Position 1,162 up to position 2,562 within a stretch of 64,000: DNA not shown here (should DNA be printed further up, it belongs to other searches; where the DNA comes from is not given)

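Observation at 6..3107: ArnC-like GT2 plus ArnD-like NodB deacetylase pair next to membrane proteins: possible polyprenyl-P aminosugar module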

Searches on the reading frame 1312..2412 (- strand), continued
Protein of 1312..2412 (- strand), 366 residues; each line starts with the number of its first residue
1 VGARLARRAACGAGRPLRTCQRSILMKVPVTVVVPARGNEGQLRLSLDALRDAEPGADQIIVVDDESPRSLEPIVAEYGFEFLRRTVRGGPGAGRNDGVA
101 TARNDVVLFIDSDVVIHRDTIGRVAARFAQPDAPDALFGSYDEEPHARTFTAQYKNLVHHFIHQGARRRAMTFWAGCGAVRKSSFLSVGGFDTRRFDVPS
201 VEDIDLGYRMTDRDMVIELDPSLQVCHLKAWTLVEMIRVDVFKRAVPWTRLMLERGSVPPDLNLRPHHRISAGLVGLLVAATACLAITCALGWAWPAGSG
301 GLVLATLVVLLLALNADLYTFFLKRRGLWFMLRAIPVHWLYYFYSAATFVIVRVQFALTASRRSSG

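Call 53: find_encoding_contigs(protein=P0142, flank=10000, max_places=2)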
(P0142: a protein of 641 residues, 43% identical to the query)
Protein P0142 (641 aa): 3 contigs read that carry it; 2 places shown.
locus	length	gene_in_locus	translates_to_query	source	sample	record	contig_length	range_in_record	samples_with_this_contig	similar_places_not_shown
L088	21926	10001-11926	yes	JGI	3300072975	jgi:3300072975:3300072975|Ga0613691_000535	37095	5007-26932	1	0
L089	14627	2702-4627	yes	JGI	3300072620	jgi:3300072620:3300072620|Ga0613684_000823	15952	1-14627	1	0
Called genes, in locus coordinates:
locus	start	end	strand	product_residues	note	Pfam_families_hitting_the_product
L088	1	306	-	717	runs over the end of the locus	PF05378:Hydant_A_N, PF01968:Hydantoinase_A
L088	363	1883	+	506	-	PF01266:DAO, PF16901:DAO_C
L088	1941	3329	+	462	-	PF02386:TrkH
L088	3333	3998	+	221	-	PF02254:TrkA_N, PF03807:F420_oxidored (faint), PF00107:ADH_zinc_N (faint), PF13460:NAD_binding_10 (weak), PF02080:TrkA_C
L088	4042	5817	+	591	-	PF00999:Na_H_Exchanger, PF02254:TrkA_N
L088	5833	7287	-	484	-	PF00890:FAD_binding_2 (weak), PF07992:Pyr_redox_2, PF12831:FAD_oxidored, PF13738:Pyr_redox_3 (faint), PF00070:Pyr_redox, PF02852:Pyr_redox_dim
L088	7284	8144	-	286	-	PF08668:HDOD, PF01966:HD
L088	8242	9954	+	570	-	-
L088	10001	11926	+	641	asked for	-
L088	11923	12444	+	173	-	-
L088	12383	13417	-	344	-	PF00535:Glycos_transf_2, PF10111:Glyco_tranf_2_2, PF13641:Glyco_tranf_2_3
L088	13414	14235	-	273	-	PF01522:Polysacc_deac_1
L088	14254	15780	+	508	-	PF00565:SNase (weak), PF22612:GH113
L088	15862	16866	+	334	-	PF00069:Pkinase, PF07714:PK_Tyr_Ser-Thr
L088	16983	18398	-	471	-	-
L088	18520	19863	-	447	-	PF13167:GTP-bdg_N, PF16360:GTP-bdg_M, PF03193:RsgA_GTPase (faint), PF00009:GTP_EFTU (faint), PF01926:MMR_HSR1, PF02421:FeoB_N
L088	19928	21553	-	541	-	PF00890:FAD_binding_2, PF07992:Pyr_redox_2 (faint), PF02910:Succ_DH_flav_C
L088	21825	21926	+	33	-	-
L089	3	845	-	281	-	?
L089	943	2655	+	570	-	-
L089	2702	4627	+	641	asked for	-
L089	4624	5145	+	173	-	-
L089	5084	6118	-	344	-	PF00535:Glycos_transf_2, PF10111:Glyco_tranf_2_2, PF13641:Glyco_tranf_2_3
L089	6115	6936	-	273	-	PF01522:Polysacc_deac_1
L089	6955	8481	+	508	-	PF00565:SNase (weak), PF22612:GH113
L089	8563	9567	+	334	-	PF00069:Pkinase, PF07714:PK_Tyr_Ser-Thr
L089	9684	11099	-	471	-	-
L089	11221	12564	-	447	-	PF13167:GTP-bdg_N, PF16360:GTP-bdg_M, PF03193:RsgA_GTPase (faint), PF00009:GTP_EFTU (faint), PF01926:MMR_HSR1, PF02421:FeoB_N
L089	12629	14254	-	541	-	PF00890:FAD_binding_2, PF07992:Pyr_redox_2 (faint), PF02910:Succ_DH_flav_C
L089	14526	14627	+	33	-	-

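Call 56: predict_structure(alignment_id=A2)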
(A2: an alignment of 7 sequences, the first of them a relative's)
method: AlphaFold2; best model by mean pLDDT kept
length: 640 residues; sequences in the alignment: 7
mean_pLDDT: 55.7   pTM: 0.60
mean pLDDT of the five models: 55.7, 53.5, 49.6, 47.3, 42.2
residues with pLDDT >= 90: 6; 70-90: 189; 50-70: 182; < 50: 263
segments of 3 or more residues with pLDDT < 50: 1-9, 12-38, 154-161, 175-196, 210-215, 264-277, 363-389, 432-436, 486-566, 578-587, 593-640
pLDDT, mean of each block of 10 residues (from residue 1): 36 40 38 46 59 69 63 69 67 61 67 69 55 73 69 47 51 43 31 47 54 52 75 74 77 73 43 42 74 85 81 73 88 85 89 69 41 37 40 56 67 83 76 50 77 82 82 78 49 25 27 30 26 27 34 40 55 59 47 34 26 29 29 26
secondary structure, 60 per line:
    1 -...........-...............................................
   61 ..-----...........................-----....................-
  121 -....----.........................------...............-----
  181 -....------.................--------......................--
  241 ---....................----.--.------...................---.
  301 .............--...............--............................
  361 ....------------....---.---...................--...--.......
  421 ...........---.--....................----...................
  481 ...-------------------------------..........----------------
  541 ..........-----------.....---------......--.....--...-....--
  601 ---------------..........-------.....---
elements in order (helices of 4 or more, strands of 3 or more residues): H2-12 H14-62 H68-94 H100-119 H122-125 H130-154 H161-175 H182-185 H192-208 H217-238 H244-263 H278-296 H300-313 H316-330 H333-364 H377-380 H388-406 H414-431 H438-457 H462-483 H515-524 H541-550 E562-566 E576-581 E584-588 H595-598 H616-625 H633-637

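Call 75: search_protein_representatives(alignment_id=A2)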
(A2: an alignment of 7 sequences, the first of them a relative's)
Query: 7 sequences, 642 profile positions. Proteins with E-value up to 0.001 (for the whole library): 416; up to 1e-10: 346; up to 1e-30: 250. The best 150 are listed.
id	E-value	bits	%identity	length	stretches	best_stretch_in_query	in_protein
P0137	0.0e+00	1079.4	-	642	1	1-642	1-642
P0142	8.2e-288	972.7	-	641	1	6-642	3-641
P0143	7.3e-260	880.4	-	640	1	5-642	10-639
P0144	2.5e-173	594.5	-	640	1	17-642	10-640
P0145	3.3e-143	495.0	-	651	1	42-636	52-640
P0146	8.2e-116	404.5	-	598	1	45-642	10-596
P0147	2.9e-114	399.4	-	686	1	40-638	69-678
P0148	3.7e-113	395.7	-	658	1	42-641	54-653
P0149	8.6e-113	394.5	-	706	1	48-639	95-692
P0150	6.0e-107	375.2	-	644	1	44-638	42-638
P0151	2.6e-106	373.1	-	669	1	42-638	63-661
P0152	7.2e-106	371.6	-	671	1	38-642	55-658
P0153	7.3e-106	371.6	-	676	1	39-641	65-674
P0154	8.0e-106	371.5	-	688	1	47-640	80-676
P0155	1.6e-104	367.2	-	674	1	45-636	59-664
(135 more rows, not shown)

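Call 77: search_protein_families(library=pfam, alignment_id=A3, max_evalue=0.01)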
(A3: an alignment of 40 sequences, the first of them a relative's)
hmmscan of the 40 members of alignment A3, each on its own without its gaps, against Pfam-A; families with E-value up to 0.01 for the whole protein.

A. member 1, P0143 (640 aa): 0 families

B. families by the number of members that match (of 40 scanned): 0 families

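Call 81: find_encoding_contigs(protein=P0150, flank=8000, max_places=3)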
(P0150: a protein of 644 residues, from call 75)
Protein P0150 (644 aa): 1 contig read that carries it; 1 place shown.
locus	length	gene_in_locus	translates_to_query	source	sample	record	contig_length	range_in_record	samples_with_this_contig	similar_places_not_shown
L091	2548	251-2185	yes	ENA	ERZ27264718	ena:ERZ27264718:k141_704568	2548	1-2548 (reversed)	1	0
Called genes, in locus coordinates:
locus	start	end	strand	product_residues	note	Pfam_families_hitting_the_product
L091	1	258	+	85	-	?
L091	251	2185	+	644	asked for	-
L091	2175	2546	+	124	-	?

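Call 83: find_related_loci(query=A2, collection=metagenome_contigs, flank=8000)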
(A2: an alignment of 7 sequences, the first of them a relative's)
Query A2 (640 aa) in metagenome_contigs; peptide patterns used: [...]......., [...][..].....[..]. (x = any residue, [..] = any of these).
171 stretches matched a pattern; 1 encode a relative of the query (tblastn E <= 1e-3); 1 distinct loci.
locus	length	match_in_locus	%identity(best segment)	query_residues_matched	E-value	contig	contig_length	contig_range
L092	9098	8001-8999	40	50-381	1e-44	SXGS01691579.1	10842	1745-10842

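Call 96: list_cluster_members(proteins=[P0143, P0138, P0144, P0145])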
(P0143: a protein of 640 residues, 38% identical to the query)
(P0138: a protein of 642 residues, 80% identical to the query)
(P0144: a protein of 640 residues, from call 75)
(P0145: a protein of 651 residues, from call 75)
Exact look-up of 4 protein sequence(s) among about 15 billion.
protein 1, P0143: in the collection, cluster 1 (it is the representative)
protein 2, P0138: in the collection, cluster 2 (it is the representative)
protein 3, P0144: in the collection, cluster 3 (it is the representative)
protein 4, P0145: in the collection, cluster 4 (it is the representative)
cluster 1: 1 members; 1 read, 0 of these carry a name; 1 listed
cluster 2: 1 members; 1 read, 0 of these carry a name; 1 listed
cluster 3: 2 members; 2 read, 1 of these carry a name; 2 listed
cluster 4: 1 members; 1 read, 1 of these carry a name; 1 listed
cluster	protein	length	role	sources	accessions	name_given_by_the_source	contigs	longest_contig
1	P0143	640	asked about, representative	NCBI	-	-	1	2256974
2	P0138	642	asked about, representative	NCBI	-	-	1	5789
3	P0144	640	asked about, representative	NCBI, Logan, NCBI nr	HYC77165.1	MAG TPA: hypothetical protein VEI02_06005 [Planctomycetota bacterium] | hypothetical protein [Planctomycetota bacterium]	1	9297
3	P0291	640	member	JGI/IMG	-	-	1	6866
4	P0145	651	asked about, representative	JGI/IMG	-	hypothetical protein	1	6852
